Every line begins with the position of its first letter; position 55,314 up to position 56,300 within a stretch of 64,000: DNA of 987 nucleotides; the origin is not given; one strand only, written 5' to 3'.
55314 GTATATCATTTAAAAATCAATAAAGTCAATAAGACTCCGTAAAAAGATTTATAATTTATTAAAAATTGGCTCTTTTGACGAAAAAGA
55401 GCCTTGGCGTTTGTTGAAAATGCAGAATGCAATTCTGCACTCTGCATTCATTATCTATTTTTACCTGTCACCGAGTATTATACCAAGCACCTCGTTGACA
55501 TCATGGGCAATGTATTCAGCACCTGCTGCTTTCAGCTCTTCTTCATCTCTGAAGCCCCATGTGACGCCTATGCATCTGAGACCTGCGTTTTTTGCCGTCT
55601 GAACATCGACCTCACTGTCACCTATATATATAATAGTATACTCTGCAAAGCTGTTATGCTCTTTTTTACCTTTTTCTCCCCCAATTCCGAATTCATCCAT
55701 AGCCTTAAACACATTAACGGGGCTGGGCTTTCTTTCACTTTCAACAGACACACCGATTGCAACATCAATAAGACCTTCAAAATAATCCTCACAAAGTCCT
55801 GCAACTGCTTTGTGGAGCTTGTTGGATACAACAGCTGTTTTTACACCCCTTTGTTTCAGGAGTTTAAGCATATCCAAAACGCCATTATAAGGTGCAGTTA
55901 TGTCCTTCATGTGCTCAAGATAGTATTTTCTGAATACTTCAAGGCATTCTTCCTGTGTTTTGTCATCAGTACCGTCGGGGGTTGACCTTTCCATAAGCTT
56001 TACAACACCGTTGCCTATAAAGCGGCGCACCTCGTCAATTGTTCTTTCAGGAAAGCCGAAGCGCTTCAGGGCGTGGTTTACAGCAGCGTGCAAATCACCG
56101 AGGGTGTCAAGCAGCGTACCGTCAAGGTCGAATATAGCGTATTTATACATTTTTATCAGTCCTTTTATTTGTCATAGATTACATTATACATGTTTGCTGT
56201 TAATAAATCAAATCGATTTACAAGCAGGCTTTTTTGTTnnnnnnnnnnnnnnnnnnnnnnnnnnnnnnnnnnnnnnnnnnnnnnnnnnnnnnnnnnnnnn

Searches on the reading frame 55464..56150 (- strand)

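Call 9: search_protein_families(library=pfam, proteins=[window:55464-56150:-], max_evalue=0.01)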
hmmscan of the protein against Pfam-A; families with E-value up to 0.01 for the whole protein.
window:55464-56150:- (229 aa): 5 families
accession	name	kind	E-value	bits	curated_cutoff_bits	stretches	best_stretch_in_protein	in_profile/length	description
PF13419.12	HAD_2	-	2e-34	119.7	23.8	1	6-196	2-178/178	Haloacid dehalogenase-like hydrolase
PF00702.32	Hydrolase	-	3.1e-23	83.6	26.4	1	2-190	1-191/191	haloacid dehalogenase-like hydrolase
PF12710.13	HAD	-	7.8e-13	49.7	27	1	5-187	1-189/189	haloacid dehalogenase-like hydrolase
PF13242.12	Hydrolase_like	-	8.8e-09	35.6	22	1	140-220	3-74/75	HAD-hyrolase-like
PF13344.12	Hydrolase_6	-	0.0016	18.9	27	0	86-122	14-50/101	Haloacid dehalogenase-like hydrolase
